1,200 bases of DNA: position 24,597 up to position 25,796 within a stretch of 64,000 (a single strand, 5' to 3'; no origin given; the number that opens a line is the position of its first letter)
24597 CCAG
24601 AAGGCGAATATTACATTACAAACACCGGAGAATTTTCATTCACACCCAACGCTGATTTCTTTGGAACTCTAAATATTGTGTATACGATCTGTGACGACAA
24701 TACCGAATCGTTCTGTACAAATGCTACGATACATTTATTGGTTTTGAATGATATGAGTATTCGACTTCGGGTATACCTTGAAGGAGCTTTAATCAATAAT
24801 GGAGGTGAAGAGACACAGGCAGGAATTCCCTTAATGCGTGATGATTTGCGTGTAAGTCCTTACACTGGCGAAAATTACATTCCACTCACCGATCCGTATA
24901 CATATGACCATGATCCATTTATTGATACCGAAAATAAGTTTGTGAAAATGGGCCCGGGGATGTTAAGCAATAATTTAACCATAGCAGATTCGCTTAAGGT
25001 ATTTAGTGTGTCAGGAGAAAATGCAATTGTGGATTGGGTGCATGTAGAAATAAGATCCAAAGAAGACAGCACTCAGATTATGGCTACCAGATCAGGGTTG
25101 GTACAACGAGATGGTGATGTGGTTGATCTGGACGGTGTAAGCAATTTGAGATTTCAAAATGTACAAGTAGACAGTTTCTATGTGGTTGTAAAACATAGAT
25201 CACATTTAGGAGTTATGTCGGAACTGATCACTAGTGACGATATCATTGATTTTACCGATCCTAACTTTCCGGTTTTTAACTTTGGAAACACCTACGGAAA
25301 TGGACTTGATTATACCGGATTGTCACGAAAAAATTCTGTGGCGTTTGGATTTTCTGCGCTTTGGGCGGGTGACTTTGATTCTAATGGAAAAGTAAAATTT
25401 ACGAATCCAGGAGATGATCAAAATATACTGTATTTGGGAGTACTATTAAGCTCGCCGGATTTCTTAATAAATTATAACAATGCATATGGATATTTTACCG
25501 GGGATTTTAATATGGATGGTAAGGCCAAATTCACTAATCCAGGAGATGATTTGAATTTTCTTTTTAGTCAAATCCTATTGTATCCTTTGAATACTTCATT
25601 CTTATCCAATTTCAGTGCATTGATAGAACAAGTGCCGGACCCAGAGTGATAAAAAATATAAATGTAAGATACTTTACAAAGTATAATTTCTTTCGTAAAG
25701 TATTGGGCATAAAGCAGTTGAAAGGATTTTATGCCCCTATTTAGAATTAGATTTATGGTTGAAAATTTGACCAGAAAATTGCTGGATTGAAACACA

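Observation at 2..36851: Tandem triplet of giant paralogous surface-protein genes: diversified lectin-like heads on a length-invariant 5.6-kb stalk/anchor block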

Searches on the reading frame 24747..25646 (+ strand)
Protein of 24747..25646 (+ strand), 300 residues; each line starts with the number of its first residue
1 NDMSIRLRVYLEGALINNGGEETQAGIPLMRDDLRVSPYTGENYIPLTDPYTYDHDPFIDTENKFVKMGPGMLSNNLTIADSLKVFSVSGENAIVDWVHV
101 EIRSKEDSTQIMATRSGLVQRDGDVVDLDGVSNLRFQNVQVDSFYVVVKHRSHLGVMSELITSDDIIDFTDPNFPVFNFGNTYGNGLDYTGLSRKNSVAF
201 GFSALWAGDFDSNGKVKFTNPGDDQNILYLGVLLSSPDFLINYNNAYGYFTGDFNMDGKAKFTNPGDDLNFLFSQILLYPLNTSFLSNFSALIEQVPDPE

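Call 10: find_homologous_proteins(query=window:24747-25646:+)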
Query window:24747-25646:+ (300 aa): 241 proteins with E <= 0.001 among 1227 candidates; the best 120 are listed.
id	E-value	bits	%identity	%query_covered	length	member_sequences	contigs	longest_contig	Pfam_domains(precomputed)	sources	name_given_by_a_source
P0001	6.7e-147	506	75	98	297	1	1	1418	-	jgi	jgi:hypothetical protein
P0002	5.6e-133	461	68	100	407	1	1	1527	PF17963.8,PF17892.8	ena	-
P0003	9.5e-108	378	58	99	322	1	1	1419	-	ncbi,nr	ncbi:MAG TPA: hypothetical protein PJ990_15965, partial [Saprospiraceae bacterium]|nr:hypothetical p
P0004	7.0e-104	365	56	99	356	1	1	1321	PF17963.8,PF17892.8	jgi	jgi:hypothetical protein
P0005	1.4e-103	364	55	98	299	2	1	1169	-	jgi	jgi:hypothetical protein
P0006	1.2e-101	358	56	98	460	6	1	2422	PF17963.8,PF17892.8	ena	-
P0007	7.3e-101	355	55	99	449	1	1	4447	PF17963.8,PF17892.8,PF17803.8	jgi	jgi:hypothetical protein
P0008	6.5e-100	352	55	98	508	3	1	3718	PF17963.8,PF17892.8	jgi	jgi:hypothetical protein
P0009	5.7e-97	343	55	98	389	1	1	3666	PF17963.8,PF17892.8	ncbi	-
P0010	1.7e-96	341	55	98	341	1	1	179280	-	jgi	-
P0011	2.1e-95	337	54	99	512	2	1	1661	PF17963.8,PF17892.8,PF17803.8,PF19076.7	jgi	jgi:hypothetical protein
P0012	4.0e-95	337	55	98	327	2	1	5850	-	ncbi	ncbi:MAG: hypothetical protein RLZZ546_285, partial [Bacteroidota bacterium]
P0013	1.7e-92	328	52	98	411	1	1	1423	PF17963.8,PF17892.8,PF17803.8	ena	-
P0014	2.0e-92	328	58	89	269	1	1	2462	-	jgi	jgi:hypothetical protein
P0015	8.1e-92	326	53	99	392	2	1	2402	PF17963.8,PF17892.8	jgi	jgi:hypothetical protein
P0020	6.0e-88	313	53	98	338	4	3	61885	-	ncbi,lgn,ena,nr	ncbi:MAG TPA: hypothetical protein PKD51_11655 [Saprospiraceae bacterium]|nr:hypothetical protein [S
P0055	3.8e-74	268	47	98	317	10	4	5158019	-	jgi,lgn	jgi:hypothetical protein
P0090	3.1e-68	248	45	98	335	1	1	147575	-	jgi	jgi:hypothetical protein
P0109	2.1e-64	236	43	98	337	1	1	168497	-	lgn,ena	-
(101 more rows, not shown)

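Call 11: search_solved_structures(query=window:24747-25646:+, max_evalue=1, show_alignments=2)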
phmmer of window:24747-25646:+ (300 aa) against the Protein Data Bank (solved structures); distinct sequences matched with E-value up to 1: 1.
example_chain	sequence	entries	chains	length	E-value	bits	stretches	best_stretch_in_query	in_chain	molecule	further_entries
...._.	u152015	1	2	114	0.74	12.2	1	168-232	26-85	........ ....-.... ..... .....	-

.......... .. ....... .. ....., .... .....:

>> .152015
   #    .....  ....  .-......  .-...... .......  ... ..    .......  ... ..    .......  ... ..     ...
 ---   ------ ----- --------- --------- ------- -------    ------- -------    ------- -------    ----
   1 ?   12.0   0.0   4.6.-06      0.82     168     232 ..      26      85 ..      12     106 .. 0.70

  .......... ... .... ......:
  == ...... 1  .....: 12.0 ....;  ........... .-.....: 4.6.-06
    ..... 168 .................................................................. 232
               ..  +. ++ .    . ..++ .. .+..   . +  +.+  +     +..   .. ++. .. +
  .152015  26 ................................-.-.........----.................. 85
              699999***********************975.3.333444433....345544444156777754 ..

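Call 21: predict_structure(alignment_id=A2)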
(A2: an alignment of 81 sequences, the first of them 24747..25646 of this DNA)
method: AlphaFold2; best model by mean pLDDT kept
length: 300 residues; sequences in the alignment: 81
mean_pLDDT: 95.6   pTM: 0.93
mean pLDDT of the five models: 95.6, 95.6, 94.5, 94.3, 92.7
residues with pLDDT >= 90: 276; 70-90: 24; 50-70: 0; < 50: 0
segments of 3 or more residues with pLDDT < 50: none
pLDDT, mean of each block of 10 residues (from residue 1): 95 96 97 97 98 88 91 97 97 98 98 98 98 96 97 98 96 97 93 96 98 92 91 96 96 96 92 96 95 95
secondary structure, 60 per line:
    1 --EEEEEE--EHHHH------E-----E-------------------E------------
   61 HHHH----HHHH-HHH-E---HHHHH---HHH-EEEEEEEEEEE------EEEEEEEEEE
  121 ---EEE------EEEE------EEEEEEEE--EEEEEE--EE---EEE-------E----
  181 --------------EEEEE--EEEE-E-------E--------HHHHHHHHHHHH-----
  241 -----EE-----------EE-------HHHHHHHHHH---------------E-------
elements in order: E3-8 H12-15 H61-64 H69-72 H82-86 E94-104 E111-120 E124-126 E133-136 E143-150 E153-158 E166-168 E195-199 E202-205 H224-235 H268-277

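Call 23: fold_search(model_id=the predicted structure, library=pdb)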
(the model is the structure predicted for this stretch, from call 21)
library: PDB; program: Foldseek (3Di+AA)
matches with E <= 10: 590; with E <= 0.001: 0
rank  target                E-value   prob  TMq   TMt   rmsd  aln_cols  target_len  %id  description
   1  4wi0_B                2.8e-02  0.75  0.27  0.45   6.4       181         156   15  Crystal structure of Coh3ScaB-XDoc_M2ScaA complex: A C-terminal interface mutant of type II Cohesin-X-Dockerin complex (released 2015-10-07)
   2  2b59_B                3.6e-02  0.87  0.29  0.50   5.1       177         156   10  The type II cohesin dockerin complex (released 2005-10-11)
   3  4u3s_B                3.8e-02  0.85  0.29  0.50   5.2       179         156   13  Crystal structure of Coh3ScaB-XDoc_M1ScaA complex: A N-terminal interface mutant of type II Cohesin-X-Dockerin complex (released 2015-07-29)
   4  5m0y_B                6.0e-02  0.69  0.26  0.45   5.9       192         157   11  Crystal Structure of the CohScaA-XDocCipB type II complex from Clostridium thermocellum at 1.5Angstrom resolution (released 2017-09-06)
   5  4gqz_D                7.7e-02  0.66  0.19  0.33   4.6        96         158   10  Crystal Structure of S.CueP (released 2013-08-14)
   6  4v4c_B                8.2e-02  0.54  0.14  0.15   4.8        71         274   11  Crystal Structure of Pyrogallol-Phloroglucinol Transhydroxylase from Pelobacter acidigallici (released 2014-07-09)
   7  7u7m_C                1.1e-01  0.03  0.10  0.09  16.1       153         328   13  Cryo-EM structure of the pancreatic ATP-sensitive potassium channel in the presence of carbamazepine and ATP with Kir6 (released 2022-08-31)
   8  7tys_C                1.1e-01  0.03  0.10  0.09  16.1       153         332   13  Cryo-EM structure of the pancreatic ATP-sensitive potassium channel bound to ATP and repaglinide with Kir6.2-CTD in th (released 2022-08-31)
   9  7uaa_A                1.2e-01  0.04  0.10  0.09  15.8       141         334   13  CryoEM structure of the pancreatic ATP-sensitive potassium channel in the ATP-bound state with Kir6.2-CTD in the up co (released 2022-08-31)
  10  4g5a_A                1.6e-01  0.69  0.17  0.45   2.9        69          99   14  Crystal structure of a putative member of duf 3244 protein family (BT_1867) from Bacteroides thetaiotaomicron VPI-5482 (released 2012-09-19)
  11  5k39_B                1.6e-01  0.44  0.26  0.45   5.8       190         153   12  THE TYPE II COHESIN DOCKERIN COMPLEX FROM CLOSTRIDIUM THERMOCELLUM (released 2017-03-29)
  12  6yoa_B                1.7e-01  0.35  0.16  0.31   5.2        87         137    8  Lig v 1 structure and the inflammatory response to the Ole e 1 protein family (released 2020-05-13)
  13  7u7m_A                1.7e-01  0.03  0.10  0.10  15.5       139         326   12  Cryo-EM structure of the pancreatic ATP-sensitive potassium channel in the presence of carbamazepine and ATP with Kir6 (released 2022-08-31)
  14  7tys_A                1.7e-01  0.03  0.10  0.09  15.5       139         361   12  Cryo-EM structure of the pancreatic ATP-sensitive potassium channel bound to ATP and repaglinide with Kir6.2-CTD in th (released 2022-08-31)
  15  8j0n_G                2.0e-01  0.13  0.12  0.26   5.7        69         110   17  cryo-EM structure of human EMC (released 2024-04-03)
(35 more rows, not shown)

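Call 27: search_protein_families(library=pfam, proteins=[window:24747-25646:+, P0010, P0020, P0055, P0090, P0109], max_evalue=10)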
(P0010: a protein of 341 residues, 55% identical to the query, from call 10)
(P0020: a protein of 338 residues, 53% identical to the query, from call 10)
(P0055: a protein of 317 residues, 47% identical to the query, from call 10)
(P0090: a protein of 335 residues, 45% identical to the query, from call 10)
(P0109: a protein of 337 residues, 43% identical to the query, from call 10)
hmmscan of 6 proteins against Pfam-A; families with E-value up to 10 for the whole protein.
window:24747-25646:+ (300 aa): 0 families

P0010 (341 aa): 0 families

P0020 (338 aa): 0 families

P0055 (317 aa): 1 family
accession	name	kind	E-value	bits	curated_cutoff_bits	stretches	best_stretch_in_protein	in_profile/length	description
PF05775.19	AfaD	-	0.16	12.7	30.8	1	77-146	9-77/104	Enterobacteria AfaD invasin protein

P0090 (335 aa): 0 families

P0109 (337 aa): 0 families

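Call 28: find_related_loci(query=A2, collection=genome_contigs, flank=10000)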
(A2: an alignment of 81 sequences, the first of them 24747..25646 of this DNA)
Query A2 (300 aa) in genome_contigs; peptide patterns used: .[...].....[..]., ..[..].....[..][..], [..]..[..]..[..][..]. (x = any residue, [..] = any of these).
600 stretches matched a pattern (row limit reached: there are more); 576 encode a relative of the query (tblastn E <= 1e-3); the best 80 are kept; 79 distinct loci.
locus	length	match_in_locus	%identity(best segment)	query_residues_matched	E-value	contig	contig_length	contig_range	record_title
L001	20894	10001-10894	72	1-298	6e-144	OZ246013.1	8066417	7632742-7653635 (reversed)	MAG: Saprospiraceae bacterium isolate e1f2261a-3454-464d-be59-2565730905ce genome assembly, chromosome: 1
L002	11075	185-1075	70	1-298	2e-145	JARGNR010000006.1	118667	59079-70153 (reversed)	MAG: Saprospiraceae bacterium isolate bin_bo_oilr1.014 NODE_174_length_118667_cov_7.475761, whole genome shotgun sequenc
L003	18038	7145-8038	59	1-298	8e-121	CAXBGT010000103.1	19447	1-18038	MAG TPA_asm: uncultured Saprospirales bacterium isolate ERR2762165_binner13_Refined_22 genome assembly, contig: ERZ34222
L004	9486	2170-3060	57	2-297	7e-111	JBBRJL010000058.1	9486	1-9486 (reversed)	MAG: Chitinophagales bacterium isolate Co_metawrap_2863 Cmw_2863_k141_2005599_length_9486_cov_7.0000, whole genome shotg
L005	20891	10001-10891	55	2-297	3e-110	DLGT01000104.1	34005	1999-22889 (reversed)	MAG TPA_asm: Saprospiraceae bacterium UBA7687 UBA7687_contig_7083, whole genome shotgun sequence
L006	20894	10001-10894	57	2-298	2e-112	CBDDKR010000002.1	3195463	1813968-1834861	MAG: Saprospiraceae bacterium isolate 91911e89-7ef0-4bf5-84b2-91c0f308dd2f genome assembly, contig: contig_2, whole geno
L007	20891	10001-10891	52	2-297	5e-105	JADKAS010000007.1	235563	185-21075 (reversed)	MAG: Saprospiraceae bacterium isolate Mari_18-Q3-R65-66_BATAC.305 tig00005238-10-2341120, whole genome shotgun sequence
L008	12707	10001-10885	55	3-297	2e-104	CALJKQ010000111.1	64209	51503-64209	MAG TPA_asm: uncultured Saprospiraceae bacterium isolate SRR6231192_bin.43_CONCOCT_v1.1_MAG genome assembly, contig: ERZ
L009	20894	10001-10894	56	1-297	3e-103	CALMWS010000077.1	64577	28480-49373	MAG TPA_asm: uncultured Bacteroidetes bacterium isolate SRR5676457_bin.103_CONCOCT_v1.1_MAG genome assembly, contig: ERZ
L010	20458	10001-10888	54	3-297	3e-101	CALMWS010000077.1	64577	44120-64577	MAG TPA_asm: uncultured Bacteroidetes bacterium isolate SRR5676457_bin.103_CONCOCT_v1.1_MAG genome assembly, contig: ERZ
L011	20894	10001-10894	54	1-297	3e-100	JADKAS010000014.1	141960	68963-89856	MAG: Saprospiraceae bacterium isolate Mari_18-Q3-R65-66_BATAC.305 tig00007369-10-1417900, whole genome shotgun sequence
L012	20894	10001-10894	51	1-297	1e-99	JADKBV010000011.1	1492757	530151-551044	MAG: Saprospiraceae bacterium isolate OdNE_18-Q3-R46-58_BAT3C.84 tig00227991-10-14900340, whole genome shotgun sequence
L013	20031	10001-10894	51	1-297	1e-95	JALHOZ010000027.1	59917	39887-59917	MAG: Saprospiraceae bacterium isolate bin.200 c_000000002687, whole genome shotgun sequence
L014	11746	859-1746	50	2-297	2e-93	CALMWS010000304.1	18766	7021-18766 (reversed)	MAG TPA_asm: uncultured Bacteroidetes bacterium isolate SRR5676457_bin.103_CONCOCT_v1.1_MAG genome assembly, contig: ERZ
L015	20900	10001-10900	50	2-297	5e-93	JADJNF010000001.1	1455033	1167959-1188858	MAG: Saprospiraceae bacterium isolate EsbW_18-Q3-R4-48_MAXAC.058_sub tig00000792-10-14560160, whole genome shotgun seque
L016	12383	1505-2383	53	5-297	6e-86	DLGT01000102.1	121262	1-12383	MAG TPA_asm: Saprospiraceae bacterium UBA7687 UBA7687_contig_5781, whole genome shotgun sequence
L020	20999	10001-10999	43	2-297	4e-82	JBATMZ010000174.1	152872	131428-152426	MAG: Saprospiraceae bacterium isolate MFD10487_ilm_asm_bin5 k127_103637, whole genome shotgun sequence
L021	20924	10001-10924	42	3-297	3e-73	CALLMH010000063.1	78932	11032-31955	MAG: uncultured Saprospiraceae bacterium isolate L4_Bin_METABAT__129_1 genome assembly, contig: c_000001061665, whole ge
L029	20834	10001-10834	37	12-299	5e-47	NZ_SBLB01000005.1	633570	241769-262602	Spirosoma sordidisoli strain TY50 Scaffold5, whole genome shotgun sequence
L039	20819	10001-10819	37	5-297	2e-43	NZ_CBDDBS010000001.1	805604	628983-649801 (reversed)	MAG: Haliscomenobacter sp. isolate bebd6739-bc59-4aa2-89c4-e50a6a6b56b9 contig_1, whole genome shotgun sequence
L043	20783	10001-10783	34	2-289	3e-42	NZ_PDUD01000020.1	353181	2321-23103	Flavilitoribacter nigricans DSM 23189 = NBRC 102662 contig20, whole genome shotgun sequence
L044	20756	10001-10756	37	2-297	9e-42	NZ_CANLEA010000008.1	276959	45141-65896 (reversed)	Uncultured Kordia sp. isolate 2-867.fasta NODE_8, whole genome shotgun sequence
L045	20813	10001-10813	34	5-297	1e-41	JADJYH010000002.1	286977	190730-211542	MAG: Saprospiraceae bacterium isolate Lyne_18-Q3-R50-59_BATAC.195 tig00009543-10-2858460, whole genome shotgun sequence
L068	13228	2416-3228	32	2-297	4e-40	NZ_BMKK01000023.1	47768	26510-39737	Emticicia aquatilis strain CGMCC 1.15958 sequence23, whole genome shotgun sequence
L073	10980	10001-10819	37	5-297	1e-40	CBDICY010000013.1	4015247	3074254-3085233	MAG: Saprospiraceae bacterium isolate 951dd66b-73de-4a3c-8e3a-a805efb1aa3c genome assembly, contig: contig_13, whole gen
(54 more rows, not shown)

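Call 35: find_homologous_proteins(query=L044:19375-20190:+)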
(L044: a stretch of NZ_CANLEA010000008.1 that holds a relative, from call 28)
Query L044:19375-20190:+ (272 aa): 256 proteins with E <= 0.001 among 1478 candidates; the best 120 are listed.
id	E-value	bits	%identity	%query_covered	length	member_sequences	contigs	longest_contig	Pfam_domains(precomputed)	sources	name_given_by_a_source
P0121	5.6e-165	564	100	100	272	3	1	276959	PF18962.8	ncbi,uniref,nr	ncbi:T9SS type A sorting domain-containing protein [uncultured Kordia sp.]|uniref:T9SS type A sortin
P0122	7.1e-155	531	93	100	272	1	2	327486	PF18962.8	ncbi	-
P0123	6.9e-140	482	84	100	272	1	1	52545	PF18962.8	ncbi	-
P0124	8.5e-140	482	84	100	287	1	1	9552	PF18962.8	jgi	-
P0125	2.4e-139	480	82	100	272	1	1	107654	PF18962.8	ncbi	ncbi:MAG: T9SS type A sorting domain-containing protein [Bacteroidota bacterium]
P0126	4.6e-136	470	87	93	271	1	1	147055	PF18962.8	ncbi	ncbi:MAG: T9SS type A sorting domain-containing protein [Bacteroidota bacterium]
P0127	5.0e-136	470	81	100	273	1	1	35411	PF18962.8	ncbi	ncbi:MAG: T9SS type A sorting domain-containing protein [Bacteroidota bacterium]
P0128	1.1e-133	462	82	96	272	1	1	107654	PF18962.8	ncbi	ncbi:MAG: T9SS type A sorting domain-containing protein [Bacteroidota bacterium]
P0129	1.4e-132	458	79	100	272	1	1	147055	PF18962.8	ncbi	ncbi:MAG: T9SS type A sorting domain-containing protein [Bacteroidota bacterium]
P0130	6.0e-132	456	80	97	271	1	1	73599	PF18962.8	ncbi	ncbi:MAG: T9SS type A sorting domain-containing protein [Bacteroidota bacterium]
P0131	2.1e-131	454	79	100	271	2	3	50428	PF18962.8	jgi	jgi:hypothetical protein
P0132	6.1e-131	453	81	100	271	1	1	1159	PF18962.8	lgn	-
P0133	7.5e-131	453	79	100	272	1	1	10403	PF18962.8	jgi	-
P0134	4.1e-128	444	79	100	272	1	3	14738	PF18962.8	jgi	jgi:hypothetical protein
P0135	2.6e-127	441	76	100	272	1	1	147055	PF18962.8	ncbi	ncbi:MAG: T9SS type A sorting domain-containing protein [Bacteroidota bacterium]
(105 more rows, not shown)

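Call 42: predict_structure(alignment_id=A3)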
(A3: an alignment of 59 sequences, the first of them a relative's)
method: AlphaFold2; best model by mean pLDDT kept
length: 272 residues; sequences in the alignment: 59
mean_pLDDT: 85.2   pTM: 0.59
mean pLDDT of the five models: 85.2, 84.1, 83.1, 79.2, 76.6
residues with pLDDT >= 90: 135; 70-90: 105; 50-70: 24; < 50: 8
segments of 3 or more residues with pLDDT < 50: 190-194
pLDDT, mean of each block of 10 residues (from residue 1): 71 69 73 91 87 89 90 94 90 85 92 86 91 87 91 90 73 91 78 56 89 84 92 90 91 93 88 91
secondary structure, 60 per line:
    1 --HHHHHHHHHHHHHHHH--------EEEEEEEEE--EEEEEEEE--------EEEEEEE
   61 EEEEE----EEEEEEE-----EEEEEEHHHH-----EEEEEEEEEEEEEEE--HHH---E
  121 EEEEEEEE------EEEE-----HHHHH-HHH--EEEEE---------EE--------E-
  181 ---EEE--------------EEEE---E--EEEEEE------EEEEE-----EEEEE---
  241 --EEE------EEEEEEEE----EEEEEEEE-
elements in order: H3-18 E27-35 E38-45 E54-65 E70-76 E82-87 H88-91 E97-111 E120-128 E135-138 H144-148 E155-159 E184-186 E201-204 E211-216 E223-227 E233-237 E243-245 E252-259 E264-271

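Call 44: fold_search(model_id=the predicted structure, library=pdb)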
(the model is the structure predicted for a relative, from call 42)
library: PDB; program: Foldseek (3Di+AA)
matches with E <= 10: 1507; with E <= 0.001: 2
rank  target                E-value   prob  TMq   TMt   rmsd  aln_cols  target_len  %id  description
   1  8glk_D                1.7e-04  1.00  0.25  0.85   1.7        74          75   32  The Type 9 Secretion System dGldL peak II, NucA substrate bound complex (released 2024-01-31)
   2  5m11                  3.3e-04  0.99  0.24  0.10  22.2       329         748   11  Structural and functional probing of PorZ, an essential bacterial surface component of the type-IX secretion system of h (released 2016-11-09)
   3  8gl6_D                2.1e-03  1.00  0.23  0.73   2.4        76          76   24  The Type 9 Secretion System in vitro assembled, RemA-CTD substrate bound complex (released 2024-01-31)
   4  8qb1_A                2.3e-03  1.00  0.24  0.71   2.7        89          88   22  C-terminal domain of mirolase from Tannerella forsythia (released 2024-02-28)
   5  8glj_D                3.2e-03  1.00  0.24  0.78   2.8        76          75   29  The Type 9 Secretion System in vitro assembled, FspA-CTD substrate bound complex (released 2024-01-31)
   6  3pdd                  3.2e-03  0.94  0.20  0.27  11.4       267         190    7  Structures of Clostridium thermocellum CbhA fibronectin(III)-like modules (released 2011-11-23)
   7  3l5n_A                3.2e-03  0.90  0.20  0.10  15.8       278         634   11  Staphylococcal Complement Inhibitor (SCIN) in complex with Human Complement Component C3b (released 2010-08-04)
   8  5vl3_T                3.2e-03  0.80  0.20  0.19  18.7       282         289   10  CD22 d1-d3 in complex with therapeutic Fab Epratuzumab (released 2017-10-11)
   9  1qg3_A                3.4e-03  0.92  0.22  0.28  11.3       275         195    8  CRYSTAL STRUCTURE OF A TANDEM PAIR OF FIBRONECTIN TYPE III DOMAINS FROM THE CYTOPLASMIC TAIL OF INTEGRIN ALPHA6 BETA4 (released 1999-08-20)
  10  7ptp_A                3.9e-03  0.84  0.21  0.09  16.9       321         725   12  In-situ structure of pentameric S-layer protein (released 2021-12-15)
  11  6wdq_A                4.1e-03  0.57  0.18  0.16  20.4       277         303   10  IL23/IL23R/IL12Rb1 signaling complex (released 2021-02-24)
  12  3v9f_A                4.8e-03  0.66  0.20  0.08  18.6       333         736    8  Crystal Structure of the extracellular domain of the putative hybrid two component system BT3049 from B. thetaiotaomic (released 2012-03-14)
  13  2yn3_D                5.6e-03  0.91  0.20  0.25  13.8       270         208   10  Structural insight into the giant calcium-binding adhesin SiiE: implications for the adhesion of Salmonella enterica t (released 2013-04-03)
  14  9gtb_B                5.6e-03  0.87  0.22  0.19  15.3       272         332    9  Cryo-EM structure of Mouse PMCA-NPTN complex captured in E1-Ca state (released 2025-08-06)
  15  8eok_G                5.6e-03  0.66  0.17  0.09  17.5       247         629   12  Structure of the C3bB proconvertase in complex with lufaxin and factor Xa (released 2023-08-30)
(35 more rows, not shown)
